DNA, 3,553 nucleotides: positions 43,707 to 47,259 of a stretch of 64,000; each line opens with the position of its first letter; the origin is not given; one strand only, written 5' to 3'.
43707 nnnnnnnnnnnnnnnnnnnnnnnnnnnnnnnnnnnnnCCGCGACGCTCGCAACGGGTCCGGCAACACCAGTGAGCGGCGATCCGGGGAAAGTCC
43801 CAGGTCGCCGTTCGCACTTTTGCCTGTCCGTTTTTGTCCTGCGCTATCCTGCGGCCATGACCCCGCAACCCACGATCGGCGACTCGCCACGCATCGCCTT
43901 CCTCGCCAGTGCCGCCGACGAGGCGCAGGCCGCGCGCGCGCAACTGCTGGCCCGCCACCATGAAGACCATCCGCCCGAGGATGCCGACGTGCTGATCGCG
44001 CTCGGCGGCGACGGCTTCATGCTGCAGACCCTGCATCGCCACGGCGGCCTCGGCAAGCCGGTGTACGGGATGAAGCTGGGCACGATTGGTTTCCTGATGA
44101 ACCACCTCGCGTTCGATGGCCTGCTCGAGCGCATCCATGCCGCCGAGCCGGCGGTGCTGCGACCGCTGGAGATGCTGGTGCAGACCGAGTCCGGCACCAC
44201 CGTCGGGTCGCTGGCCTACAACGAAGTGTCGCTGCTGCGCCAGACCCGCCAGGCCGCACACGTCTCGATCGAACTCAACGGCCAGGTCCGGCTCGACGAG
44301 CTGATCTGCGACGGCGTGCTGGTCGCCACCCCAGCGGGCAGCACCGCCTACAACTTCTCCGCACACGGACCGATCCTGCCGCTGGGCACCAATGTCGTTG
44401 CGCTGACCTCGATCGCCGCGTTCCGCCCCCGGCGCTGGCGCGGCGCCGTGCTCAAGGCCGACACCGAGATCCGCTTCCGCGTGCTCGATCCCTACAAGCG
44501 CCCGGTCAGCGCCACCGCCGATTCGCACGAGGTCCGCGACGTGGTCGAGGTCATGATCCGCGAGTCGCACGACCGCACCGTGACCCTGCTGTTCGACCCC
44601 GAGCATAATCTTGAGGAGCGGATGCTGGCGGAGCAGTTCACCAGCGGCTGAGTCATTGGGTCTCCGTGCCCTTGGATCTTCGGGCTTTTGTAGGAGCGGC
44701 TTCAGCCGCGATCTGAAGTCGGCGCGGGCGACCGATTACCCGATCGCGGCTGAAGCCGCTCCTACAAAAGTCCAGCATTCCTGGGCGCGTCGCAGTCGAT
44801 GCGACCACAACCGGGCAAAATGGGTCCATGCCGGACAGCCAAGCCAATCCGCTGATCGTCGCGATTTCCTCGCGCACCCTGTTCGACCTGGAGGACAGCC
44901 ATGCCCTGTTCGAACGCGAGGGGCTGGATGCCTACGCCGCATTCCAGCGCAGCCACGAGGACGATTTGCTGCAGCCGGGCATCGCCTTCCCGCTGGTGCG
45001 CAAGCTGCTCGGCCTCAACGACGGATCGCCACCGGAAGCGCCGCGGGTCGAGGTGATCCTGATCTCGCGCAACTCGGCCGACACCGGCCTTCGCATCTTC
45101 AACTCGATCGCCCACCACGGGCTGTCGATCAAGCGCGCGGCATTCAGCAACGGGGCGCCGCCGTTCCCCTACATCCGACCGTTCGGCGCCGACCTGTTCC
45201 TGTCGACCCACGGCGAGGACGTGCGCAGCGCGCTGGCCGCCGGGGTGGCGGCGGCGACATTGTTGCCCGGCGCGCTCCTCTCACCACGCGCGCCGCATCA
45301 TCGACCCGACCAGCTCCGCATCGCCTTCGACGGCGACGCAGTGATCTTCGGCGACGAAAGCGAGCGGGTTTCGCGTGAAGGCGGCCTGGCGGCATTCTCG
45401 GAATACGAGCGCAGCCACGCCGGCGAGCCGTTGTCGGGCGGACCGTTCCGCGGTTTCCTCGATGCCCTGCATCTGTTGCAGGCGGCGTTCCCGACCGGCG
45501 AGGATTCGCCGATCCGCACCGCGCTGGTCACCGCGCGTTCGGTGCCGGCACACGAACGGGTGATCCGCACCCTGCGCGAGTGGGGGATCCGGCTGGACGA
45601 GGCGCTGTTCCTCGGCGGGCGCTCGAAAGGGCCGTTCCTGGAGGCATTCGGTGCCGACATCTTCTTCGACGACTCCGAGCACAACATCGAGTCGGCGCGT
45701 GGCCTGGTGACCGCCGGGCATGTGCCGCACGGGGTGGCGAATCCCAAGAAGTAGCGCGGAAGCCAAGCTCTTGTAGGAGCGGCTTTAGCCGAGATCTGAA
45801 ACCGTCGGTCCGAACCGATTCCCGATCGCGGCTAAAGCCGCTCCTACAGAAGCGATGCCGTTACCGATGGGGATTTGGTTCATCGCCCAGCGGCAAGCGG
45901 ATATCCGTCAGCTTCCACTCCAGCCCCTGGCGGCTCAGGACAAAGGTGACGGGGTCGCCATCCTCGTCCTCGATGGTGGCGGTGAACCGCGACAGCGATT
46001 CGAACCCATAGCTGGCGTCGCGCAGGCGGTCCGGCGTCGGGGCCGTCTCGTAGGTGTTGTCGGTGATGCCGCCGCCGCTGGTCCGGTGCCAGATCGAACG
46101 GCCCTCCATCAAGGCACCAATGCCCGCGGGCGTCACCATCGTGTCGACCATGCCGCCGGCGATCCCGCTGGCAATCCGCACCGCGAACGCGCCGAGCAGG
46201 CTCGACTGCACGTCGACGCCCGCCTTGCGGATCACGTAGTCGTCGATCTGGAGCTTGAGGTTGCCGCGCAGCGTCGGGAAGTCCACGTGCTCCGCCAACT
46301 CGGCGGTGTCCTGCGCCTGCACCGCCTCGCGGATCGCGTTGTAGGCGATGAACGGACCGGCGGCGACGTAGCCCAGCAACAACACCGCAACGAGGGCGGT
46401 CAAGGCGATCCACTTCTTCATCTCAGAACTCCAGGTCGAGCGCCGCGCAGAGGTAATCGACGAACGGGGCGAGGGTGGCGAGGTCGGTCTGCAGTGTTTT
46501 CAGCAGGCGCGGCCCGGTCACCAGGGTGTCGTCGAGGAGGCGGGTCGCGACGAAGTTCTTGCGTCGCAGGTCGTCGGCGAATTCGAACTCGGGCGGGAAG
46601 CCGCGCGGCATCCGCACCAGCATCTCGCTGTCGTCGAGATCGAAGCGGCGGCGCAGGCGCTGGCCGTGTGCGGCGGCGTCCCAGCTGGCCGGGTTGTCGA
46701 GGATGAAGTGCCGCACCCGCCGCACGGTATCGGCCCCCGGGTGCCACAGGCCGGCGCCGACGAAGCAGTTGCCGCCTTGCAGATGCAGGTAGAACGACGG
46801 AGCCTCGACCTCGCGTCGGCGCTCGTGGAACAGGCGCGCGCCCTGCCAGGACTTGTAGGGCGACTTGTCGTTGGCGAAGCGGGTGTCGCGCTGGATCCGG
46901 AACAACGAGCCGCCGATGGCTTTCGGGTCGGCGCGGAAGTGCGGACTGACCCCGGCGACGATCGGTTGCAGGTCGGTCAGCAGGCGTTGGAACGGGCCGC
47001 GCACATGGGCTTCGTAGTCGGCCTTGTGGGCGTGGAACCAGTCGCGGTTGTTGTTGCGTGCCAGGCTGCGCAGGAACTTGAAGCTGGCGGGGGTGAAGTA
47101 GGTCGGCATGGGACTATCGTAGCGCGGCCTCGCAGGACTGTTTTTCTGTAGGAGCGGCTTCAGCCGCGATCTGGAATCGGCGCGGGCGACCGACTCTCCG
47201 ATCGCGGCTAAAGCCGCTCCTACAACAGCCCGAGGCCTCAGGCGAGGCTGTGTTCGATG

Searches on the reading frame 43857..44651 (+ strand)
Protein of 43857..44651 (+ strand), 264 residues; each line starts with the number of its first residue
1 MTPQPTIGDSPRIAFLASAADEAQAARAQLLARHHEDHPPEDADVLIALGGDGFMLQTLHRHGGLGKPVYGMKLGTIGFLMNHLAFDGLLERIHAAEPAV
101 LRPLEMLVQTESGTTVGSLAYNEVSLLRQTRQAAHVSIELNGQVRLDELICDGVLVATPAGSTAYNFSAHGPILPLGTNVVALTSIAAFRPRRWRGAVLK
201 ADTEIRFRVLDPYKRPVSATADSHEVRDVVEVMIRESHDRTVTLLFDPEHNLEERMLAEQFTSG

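Call 59: search_protein_families(library=ncbifam, proteins=[window:43857-44651:+], max_evalue=0.00001)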
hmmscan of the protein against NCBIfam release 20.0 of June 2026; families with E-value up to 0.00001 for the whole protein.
window:43857-44651:+ (264 aa): 18 families
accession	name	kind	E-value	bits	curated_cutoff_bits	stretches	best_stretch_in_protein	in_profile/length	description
NF003406.0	PRK04761.1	equivalog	3.7e-112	373.7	211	1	11-262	6-256/257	NAD kinase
NF002892.0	PRK03372.1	equivalog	3.4e-24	85.7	299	1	23-188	50-219/312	NAD kinase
NF002521.0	PRK01911.1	equivalog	8.2e-23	81.2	309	1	34-211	56-235/292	NAD kinase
NF010679.0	PRK14077.1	equivalog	3.4e-22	79.1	343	1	42-237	64-261/287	NAD(+) kinase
NF002984.0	PRK03708.1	equivalog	1e-20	74.3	326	1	42-243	57-258/277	NAD(+) kinase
NF002255.0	PRK01185.1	subfamily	1.3e-19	70.3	304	1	33-257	43-266/271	NAD(+) kinase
NF002561.0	PRK02155.1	equivalog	3.9e-19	69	371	1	37-249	59-274/297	NAD kinase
NF002306.0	PRK01231.1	equivalog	1.9e-18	66.6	316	1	33-252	57-281/299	NAD(+) kinase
NF010677.0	PRK14075.1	equivalog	2e-18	66.9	260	1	42-249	42-239/257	NAD(+) kinase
NF003424.0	PRK04885.1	equivalog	7.3e-18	64.7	220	1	28-233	21-234/265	NAD kinase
NF010678.0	PRK14076.1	equivalog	4.6e-17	62.1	493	1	41-240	348-550/570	bifunctional NADP phosphatase/NAD kinase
NF002731.0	PRK02645.1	equivalog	2.7e-15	56.6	312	1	41-235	56-265/305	NAD(+) kinase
NF002732.0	PRK02649.1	equivalog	3e-15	56.5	348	1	41-188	67-218/305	NAD(+) kinase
NF002579.0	PRK02231.1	equivalog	5.1e-14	52.3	459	1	41-225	69-257/301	NAD(+) kinase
NF002893.0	PRK03378.1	equivalog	5.3e-14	52.2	386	1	41-240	62-266/292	NAD(+) kinase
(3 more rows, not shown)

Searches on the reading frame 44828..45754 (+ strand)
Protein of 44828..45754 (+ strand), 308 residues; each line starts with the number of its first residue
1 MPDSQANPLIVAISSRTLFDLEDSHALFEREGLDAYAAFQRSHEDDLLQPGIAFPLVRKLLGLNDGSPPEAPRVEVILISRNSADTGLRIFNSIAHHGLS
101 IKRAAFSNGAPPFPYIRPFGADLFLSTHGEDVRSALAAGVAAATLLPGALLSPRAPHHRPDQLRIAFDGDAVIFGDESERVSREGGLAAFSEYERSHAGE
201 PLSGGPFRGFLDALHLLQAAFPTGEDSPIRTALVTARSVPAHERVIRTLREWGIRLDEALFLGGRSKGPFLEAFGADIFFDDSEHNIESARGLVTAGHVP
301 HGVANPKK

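Call 59: search_protein_families(library=ncbifam, proteins=[window:44828-45754:+], max_evalue=0.00001)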
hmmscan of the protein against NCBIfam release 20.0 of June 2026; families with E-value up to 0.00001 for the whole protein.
window:44828-45754:+ (308 aa): 0 families

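Call 103: search_protein_families(library=pfam, proteins=[window:44828-45754:+], max_evalue=0.00001)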
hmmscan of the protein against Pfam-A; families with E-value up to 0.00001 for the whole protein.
window:44828-45754:+ (308 aa): 1 family
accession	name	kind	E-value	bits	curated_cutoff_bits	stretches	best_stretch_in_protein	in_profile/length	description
PF06189.17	5-nucleotidase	-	2.6e-122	407.8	28.2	1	1-305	1-301/302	5'-nucleotidase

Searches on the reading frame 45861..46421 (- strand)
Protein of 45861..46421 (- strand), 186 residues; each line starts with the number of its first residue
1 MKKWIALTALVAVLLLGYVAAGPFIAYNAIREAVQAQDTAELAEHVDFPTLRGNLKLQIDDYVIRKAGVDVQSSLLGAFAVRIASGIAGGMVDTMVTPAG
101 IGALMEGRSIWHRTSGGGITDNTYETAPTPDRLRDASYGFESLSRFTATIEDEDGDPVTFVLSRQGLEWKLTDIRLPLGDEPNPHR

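Call 59: search_protein_families(library=ncbifam, proteins=[window:45861-46421:-], max_evalue=0.00001)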
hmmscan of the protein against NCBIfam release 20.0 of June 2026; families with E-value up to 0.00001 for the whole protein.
window:45861-46421:- (186 aa): 0 families

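Call 103: search_protein_families(library=pfam, proteins=[window:45861-46421:-], max_evalue=0.00001)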
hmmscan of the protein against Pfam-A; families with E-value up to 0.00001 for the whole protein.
window:45861-46421:- (186 aa): 1 family
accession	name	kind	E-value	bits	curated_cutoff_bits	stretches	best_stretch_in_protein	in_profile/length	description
PF11159.13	DUF2939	-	7.6e-26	90.7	24.8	1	13-104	2-93/93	Protein of unknown function (DUF2939)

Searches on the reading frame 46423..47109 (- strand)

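Call 59: search_protein_families(library=ncbifam, proteins=[window:46423-47109:-], max_evalue=0.00001)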
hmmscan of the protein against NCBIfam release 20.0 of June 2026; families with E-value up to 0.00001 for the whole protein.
window:46423-47109:- (228 aa): 1 family
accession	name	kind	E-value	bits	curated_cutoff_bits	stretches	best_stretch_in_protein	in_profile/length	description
TIGR02453.1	TIGR02453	subfamily_domain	2.5e-73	246.4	105.4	1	5-225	1-218/218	TIGR02453 family protein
